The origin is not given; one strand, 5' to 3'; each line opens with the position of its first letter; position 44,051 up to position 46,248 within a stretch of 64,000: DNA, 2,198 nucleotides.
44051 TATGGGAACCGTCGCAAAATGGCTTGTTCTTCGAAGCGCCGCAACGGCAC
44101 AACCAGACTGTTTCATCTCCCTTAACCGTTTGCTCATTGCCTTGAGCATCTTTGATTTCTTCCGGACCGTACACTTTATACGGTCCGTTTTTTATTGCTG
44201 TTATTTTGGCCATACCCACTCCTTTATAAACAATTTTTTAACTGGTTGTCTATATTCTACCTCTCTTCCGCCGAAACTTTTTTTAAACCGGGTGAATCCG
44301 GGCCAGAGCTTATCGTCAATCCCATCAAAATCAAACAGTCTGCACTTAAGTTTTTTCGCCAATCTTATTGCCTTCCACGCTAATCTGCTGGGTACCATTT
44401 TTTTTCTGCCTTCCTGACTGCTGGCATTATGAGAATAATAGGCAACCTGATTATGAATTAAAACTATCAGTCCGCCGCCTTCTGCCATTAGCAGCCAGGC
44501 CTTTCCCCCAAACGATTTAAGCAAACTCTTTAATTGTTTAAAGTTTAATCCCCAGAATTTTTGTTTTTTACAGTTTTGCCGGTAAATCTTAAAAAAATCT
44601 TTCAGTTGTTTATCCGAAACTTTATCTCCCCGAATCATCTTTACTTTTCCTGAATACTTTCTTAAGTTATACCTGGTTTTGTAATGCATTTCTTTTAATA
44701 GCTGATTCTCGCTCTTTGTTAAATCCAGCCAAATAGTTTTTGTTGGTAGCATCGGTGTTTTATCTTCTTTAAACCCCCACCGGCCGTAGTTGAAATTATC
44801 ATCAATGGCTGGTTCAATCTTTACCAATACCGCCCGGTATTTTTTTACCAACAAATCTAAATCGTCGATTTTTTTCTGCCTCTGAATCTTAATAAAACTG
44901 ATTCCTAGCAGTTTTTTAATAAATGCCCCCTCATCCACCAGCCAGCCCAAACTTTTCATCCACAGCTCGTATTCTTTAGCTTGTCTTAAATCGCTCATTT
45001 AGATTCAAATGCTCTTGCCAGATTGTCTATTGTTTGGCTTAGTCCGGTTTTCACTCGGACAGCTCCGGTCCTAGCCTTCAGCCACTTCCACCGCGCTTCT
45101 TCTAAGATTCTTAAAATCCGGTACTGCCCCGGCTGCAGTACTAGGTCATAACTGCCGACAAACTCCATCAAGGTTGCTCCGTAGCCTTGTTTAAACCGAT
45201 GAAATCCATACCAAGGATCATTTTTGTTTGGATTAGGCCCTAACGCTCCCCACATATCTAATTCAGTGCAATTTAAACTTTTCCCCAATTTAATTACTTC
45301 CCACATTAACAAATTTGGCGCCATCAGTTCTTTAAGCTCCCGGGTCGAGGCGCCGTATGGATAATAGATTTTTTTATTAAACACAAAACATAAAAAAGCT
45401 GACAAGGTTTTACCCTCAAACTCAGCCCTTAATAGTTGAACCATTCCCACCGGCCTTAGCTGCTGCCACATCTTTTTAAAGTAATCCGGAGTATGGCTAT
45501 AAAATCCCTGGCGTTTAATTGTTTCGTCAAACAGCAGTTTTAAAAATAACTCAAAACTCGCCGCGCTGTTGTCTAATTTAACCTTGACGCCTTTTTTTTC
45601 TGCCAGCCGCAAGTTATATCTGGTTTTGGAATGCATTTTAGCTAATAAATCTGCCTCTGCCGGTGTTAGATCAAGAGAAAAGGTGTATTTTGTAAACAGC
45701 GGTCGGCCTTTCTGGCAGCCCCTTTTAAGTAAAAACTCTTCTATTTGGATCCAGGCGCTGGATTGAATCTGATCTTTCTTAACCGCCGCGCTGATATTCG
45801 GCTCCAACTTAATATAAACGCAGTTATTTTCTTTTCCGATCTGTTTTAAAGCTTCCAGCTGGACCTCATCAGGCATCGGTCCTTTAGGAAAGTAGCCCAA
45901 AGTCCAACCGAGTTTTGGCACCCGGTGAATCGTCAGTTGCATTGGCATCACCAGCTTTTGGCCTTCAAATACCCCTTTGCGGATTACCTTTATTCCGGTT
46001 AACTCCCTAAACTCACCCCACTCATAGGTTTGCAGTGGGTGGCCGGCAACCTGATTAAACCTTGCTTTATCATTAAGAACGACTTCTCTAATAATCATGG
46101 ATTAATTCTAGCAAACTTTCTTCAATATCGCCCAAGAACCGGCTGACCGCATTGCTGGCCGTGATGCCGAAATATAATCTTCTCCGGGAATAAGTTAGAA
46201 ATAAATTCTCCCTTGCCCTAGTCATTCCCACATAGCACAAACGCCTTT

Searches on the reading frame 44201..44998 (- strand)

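Call 8: search_protein_families(library=pfam, proteins=[window:44201-44998:-], max_evalue=0.001)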
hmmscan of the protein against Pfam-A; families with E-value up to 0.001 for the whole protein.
window:44201-44998:- (265 aa): 1 family
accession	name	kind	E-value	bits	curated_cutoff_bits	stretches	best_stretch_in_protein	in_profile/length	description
PF02388.22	FemAB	-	5e-14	52.4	24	2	176-249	310-385/406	FemAB family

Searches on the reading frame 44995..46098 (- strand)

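Call 8: search_protein_families(library=pfam, proteins=[window:44995-46098:-], max_evalue=0.001)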
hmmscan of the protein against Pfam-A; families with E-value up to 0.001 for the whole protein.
window:44995-46098:- (367 aa): 2 families
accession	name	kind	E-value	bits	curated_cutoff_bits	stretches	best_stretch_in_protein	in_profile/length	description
PF02388.22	FemAB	-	1.5e-35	123.3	24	2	17-212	14-225/406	FemAB family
PF13480.13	Acetyltransf_6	-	2.4e-12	47.6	22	1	156-284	4-136/143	Acetyltransferase (GNAT) domain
